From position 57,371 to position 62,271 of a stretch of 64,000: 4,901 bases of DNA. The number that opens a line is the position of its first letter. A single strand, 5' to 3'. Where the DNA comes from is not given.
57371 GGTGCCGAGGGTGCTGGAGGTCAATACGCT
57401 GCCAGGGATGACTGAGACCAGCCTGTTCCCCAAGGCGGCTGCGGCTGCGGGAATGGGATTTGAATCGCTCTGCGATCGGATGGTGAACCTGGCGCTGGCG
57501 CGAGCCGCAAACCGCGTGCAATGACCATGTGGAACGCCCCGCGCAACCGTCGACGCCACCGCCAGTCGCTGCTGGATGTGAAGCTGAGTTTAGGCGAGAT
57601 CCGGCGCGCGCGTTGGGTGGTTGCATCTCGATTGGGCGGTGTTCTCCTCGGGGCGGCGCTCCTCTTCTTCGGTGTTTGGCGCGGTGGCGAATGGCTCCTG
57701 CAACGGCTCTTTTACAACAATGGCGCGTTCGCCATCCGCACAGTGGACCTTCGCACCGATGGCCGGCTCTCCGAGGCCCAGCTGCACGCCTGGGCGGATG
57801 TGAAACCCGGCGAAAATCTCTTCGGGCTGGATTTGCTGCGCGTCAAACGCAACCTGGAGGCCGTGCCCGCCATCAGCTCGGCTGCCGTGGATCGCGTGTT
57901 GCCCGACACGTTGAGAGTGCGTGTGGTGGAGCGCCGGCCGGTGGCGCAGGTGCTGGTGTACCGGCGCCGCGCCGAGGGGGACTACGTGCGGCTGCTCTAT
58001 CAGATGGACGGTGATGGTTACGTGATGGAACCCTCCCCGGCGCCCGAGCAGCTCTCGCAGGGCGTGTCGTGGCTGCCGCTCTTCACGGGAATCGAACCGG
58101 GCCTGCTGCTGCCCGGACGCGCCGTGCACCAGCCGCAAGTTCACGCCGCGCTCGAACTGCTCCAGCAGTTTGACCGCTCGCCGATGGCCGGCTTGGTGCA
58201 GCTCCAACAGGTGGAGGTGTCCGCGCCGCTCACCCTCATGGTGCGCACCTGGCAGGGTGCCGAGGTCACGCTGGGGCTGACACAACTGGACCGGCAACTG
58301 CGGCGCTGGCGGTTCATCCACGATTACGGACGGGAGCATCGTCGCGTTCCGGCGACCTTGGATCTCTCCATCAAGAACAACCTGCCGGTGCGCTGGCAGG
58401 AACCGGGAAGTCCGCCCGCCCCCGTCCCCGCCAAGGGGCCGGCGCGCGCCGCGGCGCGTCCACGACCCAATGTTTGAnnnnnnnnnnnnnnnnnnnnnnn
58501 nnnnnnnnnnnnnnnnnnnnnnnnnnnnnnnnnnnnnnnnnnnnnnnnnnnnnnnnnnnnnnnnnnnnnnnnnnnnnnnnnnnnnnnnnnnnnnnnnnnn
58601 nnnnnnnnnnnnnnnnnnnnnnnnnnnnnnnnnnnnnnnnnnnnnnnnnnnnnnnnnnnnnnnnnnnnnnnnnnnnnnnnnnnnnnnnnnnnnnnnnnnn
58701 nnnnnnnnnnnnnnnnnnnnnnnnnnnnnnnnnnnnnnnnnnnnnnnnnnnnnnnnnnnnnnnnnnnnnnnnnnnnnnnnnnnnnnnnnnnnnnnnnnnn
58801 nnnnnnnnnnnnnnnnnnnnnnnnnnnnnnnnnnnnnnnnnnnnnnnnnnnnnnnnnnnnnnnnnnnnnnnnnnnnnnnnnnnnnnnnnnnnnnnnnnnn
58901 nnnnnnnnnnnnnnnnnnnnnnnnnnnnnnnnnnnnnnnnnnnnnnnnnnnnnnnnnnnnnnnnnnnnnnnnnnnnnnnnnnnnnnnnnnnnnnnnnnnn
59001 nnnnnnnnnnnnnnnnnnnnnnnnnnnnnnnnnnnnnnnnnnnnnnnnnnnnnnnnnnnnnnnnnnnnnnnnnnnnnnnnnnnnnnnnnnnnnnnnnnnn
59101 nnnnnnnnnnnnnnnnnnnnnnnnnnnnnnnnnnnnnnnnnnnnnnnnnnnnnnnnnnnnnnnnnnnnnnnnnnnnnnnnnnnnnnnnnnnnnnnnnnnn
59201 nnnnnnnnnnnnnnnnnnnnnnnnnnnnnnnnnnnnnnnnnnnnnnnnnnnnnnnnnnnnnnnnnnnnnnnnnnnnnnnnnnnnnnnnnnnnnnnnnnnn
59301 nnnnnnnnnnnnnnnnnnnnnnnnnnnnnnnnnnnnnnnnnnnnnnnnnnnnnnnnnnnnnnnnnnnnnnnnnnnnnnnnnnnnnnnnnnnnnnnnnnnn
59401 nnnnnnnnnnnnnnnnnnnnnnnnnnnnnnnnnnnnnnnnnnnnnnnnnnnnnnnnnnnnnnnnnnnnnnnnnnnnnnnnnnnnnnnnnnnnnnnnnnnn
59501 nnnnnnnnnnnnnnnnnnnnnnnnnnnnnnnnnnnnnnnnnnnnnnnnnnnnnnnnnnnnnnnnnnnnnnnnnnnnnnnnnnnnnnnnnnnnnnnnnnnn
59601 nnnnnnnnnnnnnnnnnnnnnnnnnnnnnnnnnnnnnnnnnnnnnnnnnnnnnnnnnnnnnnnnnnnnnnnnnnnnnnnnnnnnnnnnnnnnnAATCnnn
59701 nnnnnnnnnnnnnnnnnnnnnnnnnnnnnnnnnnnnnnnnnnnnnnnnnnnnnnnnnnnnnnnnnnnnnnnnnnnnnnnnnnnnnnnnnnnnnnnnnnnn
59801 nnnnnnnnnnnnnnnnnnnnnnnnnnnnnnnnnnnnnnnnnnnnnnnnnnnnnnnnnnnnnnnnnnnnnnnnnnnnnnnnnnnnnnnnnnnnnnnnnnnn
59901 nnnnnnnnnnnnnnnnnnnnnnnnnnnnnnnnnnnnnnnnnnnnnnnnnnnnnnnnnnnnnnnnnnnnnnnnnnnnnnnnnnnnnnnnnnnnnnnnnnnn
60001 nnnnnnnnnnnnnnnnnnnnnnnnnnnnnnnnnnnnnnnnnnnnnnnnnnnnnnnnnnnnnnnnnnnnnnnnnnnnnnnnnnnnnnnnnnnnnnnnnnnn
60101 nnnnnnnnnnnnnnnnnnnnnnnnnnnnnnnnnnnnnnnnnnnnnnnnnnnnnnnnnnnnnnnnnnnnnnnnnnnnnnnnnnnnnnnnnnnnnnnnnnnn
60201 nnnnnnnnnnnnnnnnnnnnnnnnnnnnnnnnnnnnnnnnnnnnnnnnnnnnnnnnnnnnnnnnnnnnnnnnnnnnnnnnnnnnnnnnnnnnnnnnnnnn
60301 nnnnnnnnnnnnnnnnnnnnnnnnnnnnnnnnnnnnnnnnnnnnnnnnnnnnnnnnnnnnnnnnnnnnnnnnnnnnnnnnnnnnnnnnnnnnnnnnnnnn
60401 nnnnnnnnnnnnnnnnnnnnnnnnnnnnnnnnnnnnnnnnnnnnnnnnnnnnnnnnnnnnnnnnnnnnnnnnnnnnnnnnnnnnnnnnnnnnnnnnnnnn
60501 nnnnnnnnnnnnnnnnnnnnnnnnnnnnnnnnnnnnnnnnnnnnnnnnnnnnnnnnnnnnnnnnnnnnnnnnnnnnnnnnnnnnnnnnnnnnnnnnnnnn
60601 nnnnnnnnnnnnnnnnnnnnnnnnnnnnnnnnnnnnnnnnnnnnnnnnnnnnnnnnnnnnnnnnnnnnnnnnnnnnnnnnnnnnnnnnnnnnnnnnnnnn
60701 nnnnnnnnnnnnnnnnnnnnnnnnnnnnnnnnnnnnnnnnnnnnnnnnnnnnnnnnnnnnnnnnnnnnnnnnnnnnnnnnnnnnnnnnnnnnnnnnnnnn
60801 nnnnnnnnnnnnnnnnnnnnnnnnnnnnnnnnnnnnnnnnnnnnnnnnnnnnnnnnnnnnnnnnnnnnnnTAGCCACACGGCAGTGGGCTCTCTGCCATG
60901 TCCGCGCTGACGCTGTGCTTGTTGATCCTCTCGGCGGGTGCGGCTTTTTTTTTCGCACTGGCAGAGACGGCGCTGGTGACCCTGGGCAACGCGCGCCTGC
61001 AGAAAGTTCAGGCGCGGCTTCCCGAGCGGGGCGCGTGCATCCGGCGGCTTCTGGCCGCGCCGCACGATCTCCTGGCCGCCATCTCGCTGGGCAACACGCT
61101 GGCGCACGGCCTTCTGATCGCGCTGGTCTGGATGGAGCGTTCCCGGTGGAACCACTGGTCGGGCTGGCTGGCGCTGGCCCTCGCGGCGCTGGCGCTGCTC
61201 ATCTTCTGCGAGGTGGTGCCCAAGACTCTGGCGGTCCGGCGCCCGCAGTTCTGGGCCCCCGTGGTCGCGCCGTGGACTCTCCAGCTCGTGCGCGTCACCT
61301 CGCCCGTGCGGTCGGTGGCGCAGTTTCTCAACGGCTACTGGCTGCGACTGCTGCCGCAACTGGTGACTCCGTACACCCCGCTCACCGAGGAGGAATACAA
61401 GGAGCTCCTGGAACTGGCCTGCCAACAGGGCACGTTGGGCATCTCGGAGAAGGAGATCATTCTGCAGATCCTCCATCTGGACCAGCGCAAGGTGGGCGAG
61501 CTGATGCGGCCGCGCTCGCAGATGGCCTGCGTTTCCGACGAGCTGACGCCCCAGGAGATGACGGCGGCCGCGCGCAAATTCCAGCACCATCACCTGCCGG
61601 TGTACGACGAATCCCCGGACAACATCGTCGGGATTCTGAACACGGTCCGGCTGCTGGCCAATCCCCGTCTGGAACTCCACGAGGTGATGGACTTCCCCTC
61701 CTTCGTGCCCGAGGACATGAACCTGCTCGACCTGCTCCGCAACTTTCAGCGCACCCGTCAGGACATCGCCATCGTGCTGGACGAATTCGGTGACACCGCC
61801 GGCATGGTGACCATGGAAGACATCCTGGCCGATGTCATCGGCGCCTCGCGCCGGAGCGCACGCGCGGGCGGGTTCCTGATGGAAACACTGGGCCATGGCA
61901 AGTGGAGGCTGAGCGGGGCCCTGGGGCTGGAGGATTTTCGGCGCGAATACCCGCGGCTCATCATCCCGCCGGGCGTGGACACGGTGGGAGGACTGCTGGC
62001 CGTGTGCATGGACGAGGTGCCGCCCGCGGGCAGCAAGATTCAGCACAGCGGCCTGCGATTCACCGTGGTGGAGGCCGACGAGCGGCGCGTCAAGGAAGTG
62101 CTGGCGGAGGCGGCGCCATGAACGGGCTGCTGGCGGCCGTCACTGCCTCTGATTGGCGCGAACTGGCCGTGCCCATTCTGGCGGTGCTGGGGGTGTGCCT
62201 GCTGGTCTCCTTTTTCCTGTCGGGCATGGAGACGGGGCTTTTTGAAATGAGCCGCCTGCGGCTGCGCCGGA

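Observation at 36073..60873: Complete dcw cluster with three extra extracytoplasmic-protein genes wedged into it: candidate lineage-specific periplasmic divisome/peptidoglycan module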

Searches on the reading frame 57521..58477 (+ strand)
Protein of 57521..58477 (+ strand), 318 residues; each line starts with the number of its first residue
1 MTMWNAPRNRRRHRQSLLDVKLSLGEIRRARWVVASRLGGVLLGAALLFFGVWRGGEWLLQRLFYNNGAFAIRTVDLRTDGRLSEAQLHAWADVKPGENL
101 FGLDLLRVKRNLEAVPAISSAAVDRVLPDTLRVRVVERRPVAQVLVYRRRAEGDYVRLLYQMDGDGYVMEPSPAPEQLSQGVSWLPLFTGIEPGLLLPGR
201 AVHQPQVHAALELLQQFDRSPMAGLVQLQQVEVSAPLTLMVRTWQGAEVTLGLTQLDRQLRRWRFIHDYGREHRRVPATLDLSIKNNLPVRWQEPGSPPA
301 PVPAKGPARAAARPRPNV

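Call 4: search_protein_families(library=pfam, proteins=[window:57521-58477:+], max_evalue=0.001)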
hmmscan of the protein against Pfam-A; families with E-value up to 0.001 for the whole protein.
window:57521-58477:+ (318 aa): 2 families
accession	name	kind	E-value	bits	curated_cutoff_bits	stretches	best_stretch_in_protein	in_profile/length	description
PF08478.15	POTRA_1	-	6.3e-13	49.3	23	1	70-138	1-69/69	POTRA domain, FtsQ-type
PF03799.20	FtsQ_DivIB_C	-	0.00035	21.9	21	1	160-263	10-96/114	Cell division protein FtsQ/DivIB, C-terminal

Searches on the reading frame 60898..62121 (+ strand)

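Call 4: search_protein_families(library=pfam, proteins=[window:60898-62121:+], max_evalue=0.001)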
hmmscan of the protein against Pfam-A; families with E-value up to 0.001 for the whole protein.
window:60898-62121:+ (407 aa): 3 families
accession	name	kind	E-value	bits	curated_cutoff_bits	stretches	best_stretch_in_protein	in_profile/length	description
PF01595.25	CNNM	-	6.4e-24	85.1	28.4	1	8-181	3-178/181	Cyclin M transmembrane N-terminal domain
PF03471.22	CorC_HlyC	-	7.6e-12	45.5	27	1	331-403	3-77/81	Transporter associated domain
PF00571.33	CBS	-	2.9e-10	40.7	24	1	263-311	4-53/57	CBS domain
